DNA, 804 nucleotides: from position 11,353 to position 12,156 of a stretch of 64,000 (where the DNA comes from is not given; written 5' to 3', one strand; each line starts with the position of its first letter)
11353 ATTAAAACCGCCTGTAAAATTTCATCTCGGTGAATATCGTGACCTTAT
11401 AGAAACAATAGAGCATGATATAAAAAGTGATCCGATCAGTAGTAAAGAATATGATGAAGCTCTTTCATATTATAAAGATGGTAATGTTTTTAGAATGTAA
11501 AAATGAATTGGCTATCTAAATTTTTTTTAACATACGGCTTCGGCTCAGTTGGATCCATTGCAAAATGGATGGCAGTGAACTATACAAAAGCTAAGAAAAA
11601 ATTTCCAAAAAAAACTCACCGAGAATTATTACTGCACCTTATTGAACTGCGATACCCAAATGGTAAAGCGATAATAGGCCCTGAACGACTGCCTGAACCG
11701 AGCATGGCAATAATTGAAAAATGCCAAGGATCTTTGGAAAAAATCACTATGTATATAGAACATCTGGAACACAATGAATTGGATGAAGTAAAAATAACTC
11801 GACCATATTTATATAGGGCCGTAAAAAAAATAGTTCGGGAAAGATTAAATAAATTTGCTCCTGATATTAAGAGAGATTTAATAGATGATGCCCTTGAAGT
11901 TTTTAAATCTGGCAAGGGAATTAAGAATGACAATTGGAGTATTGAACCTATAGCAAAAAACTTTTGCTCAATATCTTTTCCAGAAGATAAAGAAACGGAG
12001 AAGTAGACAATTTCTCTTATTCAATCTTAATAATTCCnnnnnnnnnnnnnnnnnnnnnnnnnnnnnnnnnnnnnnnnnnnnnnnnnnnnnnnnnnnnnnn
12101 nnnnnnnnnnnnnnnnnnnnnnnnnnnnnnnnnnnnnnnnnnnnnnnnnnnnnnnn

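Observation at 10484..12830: Low-GC three-gene islet with an ADP-ribosylglycohydrolase, inserted with a NYN-domain gene between rpsO and pnp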

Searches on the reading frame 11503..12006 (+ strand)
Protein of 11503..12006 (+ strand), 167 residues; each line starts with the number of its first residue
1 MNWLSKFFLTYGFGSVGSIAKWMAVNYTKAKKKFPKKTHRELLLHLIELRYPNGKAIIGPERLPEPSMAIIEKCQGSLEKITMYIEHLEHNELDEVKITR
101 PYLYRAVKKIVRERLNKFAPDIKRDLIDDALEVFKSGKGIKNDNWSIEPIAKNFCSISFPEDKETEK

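Call 3: search_protein_families(library=pfam, proteins=[window:11503-12006:+], max_evalue=0.1)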
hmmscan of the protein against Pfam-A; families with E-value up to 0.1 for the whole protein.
window:11503-12006:+ (167 aa): 0 families

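Call 4: search_protein_families(library=padloc, proteins=[window:11503-12006:+], max_evalue=1)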
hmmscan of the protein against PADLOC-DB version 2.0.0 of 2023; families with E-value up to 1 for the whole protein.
window:11503-12006:+ (167 aa): 0 families

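Call 6: search_protein_families(library=phrogs, proteins=[window:11503-12006:+], max_evalue=1)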
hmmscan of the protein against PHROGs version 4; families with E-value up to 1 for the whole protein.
window:11503-12006:+ (167 aa): 0 families

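Call 7: search_protein_families(library=ncbifam, proteins=[window:11503-12006:+], max_evalue=1)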
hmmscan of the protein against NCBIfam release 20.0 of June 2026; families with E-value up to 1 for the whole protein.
window:11503-12006:+ (167 aa): 0 families

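Call 10: find_encoding_contigs(protein=window:11503-12006:+, flank=10000, max_places=10)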
Protein window:11503-12006:+ (167 aa): 20 contigs read that carry it; 10 places shown.
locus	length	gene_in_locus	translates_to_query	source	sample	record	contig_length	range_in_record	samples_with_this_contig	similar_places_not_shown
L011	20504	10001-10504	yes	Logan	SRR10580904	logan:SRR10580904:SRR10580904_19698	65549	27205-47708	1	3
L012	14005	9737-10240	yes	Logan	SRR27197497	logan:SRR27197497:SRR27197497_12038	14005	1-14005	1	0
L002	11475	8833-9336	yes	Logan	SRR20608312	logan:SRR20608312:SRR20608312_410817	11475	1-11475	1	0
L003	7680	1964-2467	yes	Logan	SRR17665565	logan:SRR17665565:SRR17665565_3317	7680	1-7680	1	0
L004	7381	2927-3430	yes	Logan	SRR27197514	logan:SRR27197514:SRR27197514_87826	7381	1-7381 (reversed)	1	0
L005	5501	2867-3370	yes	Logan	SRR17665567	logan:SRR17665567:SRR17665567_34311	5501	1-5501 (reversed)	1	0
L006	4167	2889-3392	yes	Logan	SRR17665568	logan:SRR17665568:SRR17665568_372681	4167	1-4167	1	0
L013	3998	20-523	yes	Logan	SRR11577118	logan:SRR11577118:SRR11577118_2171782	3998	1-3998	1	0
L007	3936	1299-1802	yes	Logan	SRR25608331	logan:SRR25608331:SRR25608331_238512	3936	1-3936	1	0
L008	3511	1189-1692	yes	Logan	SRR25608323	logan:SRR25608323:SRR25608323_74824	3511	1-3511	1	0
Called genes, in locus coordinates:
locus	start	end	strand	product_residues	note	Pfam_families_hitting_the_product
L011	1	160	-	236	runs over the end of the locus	PF13462:Thioredoxin_4, PF01323:DSBA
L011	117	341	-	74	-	-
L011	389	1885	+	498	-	PF25973:BSH_CzcB (weak), PF25975:CzcB_C (faint)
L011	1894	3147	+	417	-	PF12704:MacB_PCD, PF02687:FtsX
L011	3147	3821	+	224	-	PF00005:ABC_tran, PF02463:SMC_N (weak), PF13304:AAA_21 (faint)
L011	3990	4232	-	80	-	-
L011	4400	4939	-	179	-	PF23951:DUF7282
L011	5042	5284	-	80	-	-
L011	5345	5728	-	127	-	PF02021:UPF0102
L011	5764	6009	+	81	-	-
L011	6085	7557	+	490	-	PF01743:PolyA_pol, PF12627:PolyA_pol_RNAbd, PF01966:HD, PF13735:tRNA_NucTran2_2 (weak)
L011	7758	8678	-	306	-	PF02899:Phage_int_SAM_1, PF13102:Phage_int_SAM_5 (weak), PF13495:Phage_int_SAM_4 (weak), PF00589:Phage_integrase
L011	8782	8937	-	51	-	-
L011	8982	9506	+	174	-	PF01936:NYN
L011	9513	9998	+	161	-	-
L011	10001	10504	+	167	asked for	-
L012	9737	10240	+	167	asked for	-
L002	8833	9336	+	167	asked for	-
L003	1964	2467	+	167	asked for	-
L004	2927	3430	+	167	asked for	-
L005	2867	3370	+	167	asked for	-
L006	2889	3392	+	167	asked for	-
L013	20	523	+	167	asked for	-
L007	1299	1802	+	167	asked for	-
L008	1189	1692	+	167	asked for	-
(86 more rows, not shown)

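Call 12: find_homologous_proteins(query=window:11503-12006:+, max_evalue=0.01)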
Query window:11503-12006:+ (167 aa): 2 proteins with E <= 0.01 among 43 candidates.
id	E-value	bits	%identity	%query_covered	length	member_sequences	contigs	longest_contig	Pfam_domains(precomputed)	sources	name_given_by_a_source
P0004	3.3e-70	253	92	74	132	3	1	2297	-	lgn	-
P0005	8.3e-48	180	70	74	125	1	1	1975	-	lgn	-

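Call 14: find_encoding_contigs(protein=P0005, flank=10000, max_places=4)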
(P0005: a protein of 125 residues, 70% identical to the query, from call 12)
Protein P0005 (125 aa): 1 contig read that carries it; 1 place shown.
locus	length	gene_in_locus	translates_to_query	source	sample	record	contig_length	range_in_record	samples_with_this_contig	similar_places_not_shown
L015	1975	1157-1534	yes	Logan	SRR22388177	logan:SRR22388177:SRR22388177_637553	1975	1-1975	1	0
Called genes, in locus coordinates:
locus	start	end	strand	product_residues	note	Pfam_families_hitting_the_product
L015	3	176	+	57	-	?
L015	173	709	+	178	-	PF01850:PIN (weak)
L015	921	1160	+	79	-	-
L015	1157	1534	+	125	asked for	-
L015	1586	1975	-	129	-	?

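Call 39: predict_structure(alignment_id=A4)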
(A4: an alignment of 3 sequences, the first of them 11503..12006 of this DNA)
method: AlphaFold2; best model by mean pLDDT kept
length: 167 residues; sequences in the alignment: 3
mean_pLDDT: 52.6   pTM: 0.40
mean pLDDT of the five models: 52.6, 42.4, 42.2, 40.5, 39.8
residues with pLDDT >= 90: 0; 70-90: 21; 50-70: 76; < 50: 70
segments of 3 or more residues with pLDDT < 50: 1-14, 57-77, 133-167
pLDDT, mean of each block of 10 residues (from residue 1): 45 54 70 77 71 54 41 45 55 57 57 59 56 45 39 32 30
secondary structure, 60 per line:
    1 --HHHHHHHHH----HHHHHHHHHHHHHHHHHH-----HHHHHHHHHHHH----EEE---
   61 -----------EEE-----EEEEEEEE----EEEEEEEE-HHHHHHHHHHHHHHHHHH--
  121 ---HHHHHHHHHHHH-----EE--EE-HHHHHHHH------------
elements in order: H3-11 H16-33 H39-50 E55-57 E72-74 E80-87 E92-99 H101-118 H124-135 H148-155

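Call 53: search_protein_families(library=pfam, proteins=[L015:173-709:+], max_evalue=0.01)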
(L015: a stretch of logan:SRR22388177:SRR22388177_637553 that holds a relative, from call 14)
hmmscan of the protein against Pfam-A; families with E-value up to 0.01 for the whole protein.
L015:173-709:+ (178 aa): 2 families
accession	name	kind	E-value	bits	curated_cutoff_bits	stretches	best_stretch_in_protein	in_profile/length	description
PF01850.27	PIN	-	4e-08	34.3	23.6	1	4-152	1-117/120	PIN domain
PF13470.12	PIN_3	-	0.00014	23.1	27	1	5-146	3-113/115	PIN domain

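Call 71: search_protein_families(library=pfam, proteins=[L015:921-1160:+, L015:1586-1936:-], max_evalue=0.01)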
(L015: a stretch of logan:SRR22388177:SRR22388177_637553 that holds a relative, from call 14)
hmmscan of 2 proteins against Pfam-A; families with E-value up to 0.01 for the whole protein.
L015:921-1160:+ (79 aa): 0 families

L015:1586-1936:- (116 aa): 0 families

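Call 83: fold_search(model_id=the predicted structure, library=pdb)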
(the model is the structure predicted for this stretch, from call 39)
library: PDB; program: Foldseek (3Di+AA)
matches with E <= 10: 370; with E <= 0.001: 0
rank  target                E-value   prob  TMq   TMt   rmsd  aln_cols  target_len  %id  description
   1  7oyc_r1               4.1e-01  0.08  0.15  0.19  15.3       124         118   12  Cryo-EM structure of the Xenopus egg 80S ribosome (released 2022-07-20)
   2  2j3t_D                4.3e-01  0.12  0.16  0.13  13.8       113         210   15  The crystal structure of the bet3-trs33-bet5-trs23 complex. (released 2006-11-22)
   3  8d9w_e                5.8e-01  0.11  0.16  0.19  14.5       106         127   13  beta-Arf1 homodimeric interface within AP-1, Arf1, Nef, MHC-I lattice on narrow tubes (released 2023-07-05)
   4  6fgk_A                6.2e-01  0.10  0.17  0.16  14.3       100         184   13  Crystal structure of the small alarmone synthethase 2 from Bacillus subtilis (released 2018-02-07)
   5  2be3_B                7.9e-01  0.08  0.18  0.17  13.8       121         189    9  Structure of a GTP Pyrophosphokinase Family Protein from Streptococcus pneumoniae (released 2005-12-06)
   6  9f8y_C                7.9e-01  0.08  0.15  0.18  12.3        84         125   15  Crystal structure of a designed three-motif Respiratory Syncytial Virus immunogen (released 2025-05-21)
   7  2j3w_C                9.4e-01  0.06  0.17  0.20  15.6       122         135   11  The crystal structure of the bet3-trs31-sedlin complex. (released 2006-11-27)
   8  2be3_A                9.4e-01  0.04  0.15  0.13  15.1       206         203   11  Structure of a GTP Pyrophosphokinase Family Protein from Streptococcus pneumoniae (released 2005-12-06)
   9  6fgk_C                1.0e+00  0.08  0.14  0.13  10.0        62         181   16  Crystal structure of the small alarmone synthethase 2 from Bacillus subtilis (released 2018-02-07)
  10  6fgk_D                1.1e+00  0.16  0.16  0.15  10.0        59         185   19  Crystal structure of the small alarmone synthethase 2 from Bacillus subtilis (released 2018-02-07)
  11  6fgk_B                1.1e+00  0.08  0.14  0.13  10.0        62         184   16  Crystal structure of the small alarmone synthethase 2 from Bacillus subtilis (released 2018-02-07)
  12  4v7e_Cr               1.1e+00  0.08  0.15  0.28  12.6        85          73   10  Model of the small subunit RNA based on a 5.5 A cryo-EM map of Triticum aestivum translating 80S ribosome (released 2014-07-09)
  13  3l9d_B                1.1e+00  0.06  0.18  0.16  13.8       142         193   12  The Crystal Structure of smu.1046c from Streptococcus mutans UA159 (released 2011-01-12)
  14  2zmv_A                1.3e+00  0.15  0.16  0.14  13.6        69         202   12  Crystal structure of Synbindin (released 2008-07-01)
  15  2j3w_A                1.3e+00  0.05  0.17  0.19  15.6       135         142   11  The crystal structure of the bet3-trs31-sedlin complex. (released 2006-11-27)
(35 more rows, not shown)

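Call 84: search_protein_families(library=ncbifam, proteins=[L015:1586-1936:-], max_evalue=0.1)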
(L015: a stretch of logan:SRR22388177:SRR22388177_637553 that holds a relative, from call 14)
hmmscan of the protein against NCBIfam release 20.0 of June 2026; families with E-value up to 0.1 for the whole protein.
L015:1586-1936:- (116 aa): 0 families

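Call 97: search_solved_structures(query=A4, max_evalue=10)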
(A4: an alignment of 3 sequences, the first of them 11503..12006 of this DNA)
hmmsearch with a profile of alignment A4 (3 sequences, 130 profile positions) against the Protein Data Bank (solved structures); distinct sequences matched with E-value up to 10: 2.
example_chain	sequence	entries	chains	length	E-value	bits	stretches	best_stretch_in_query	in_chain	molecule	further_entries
3hib_A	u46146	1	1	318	0.48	13.6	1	62-110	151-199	Pre-mRNA-splicing helicase BRR2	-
3im1_A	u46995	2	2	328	0.5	13.5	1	62-110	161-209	Pre-mRNA-splicing helicase BRR2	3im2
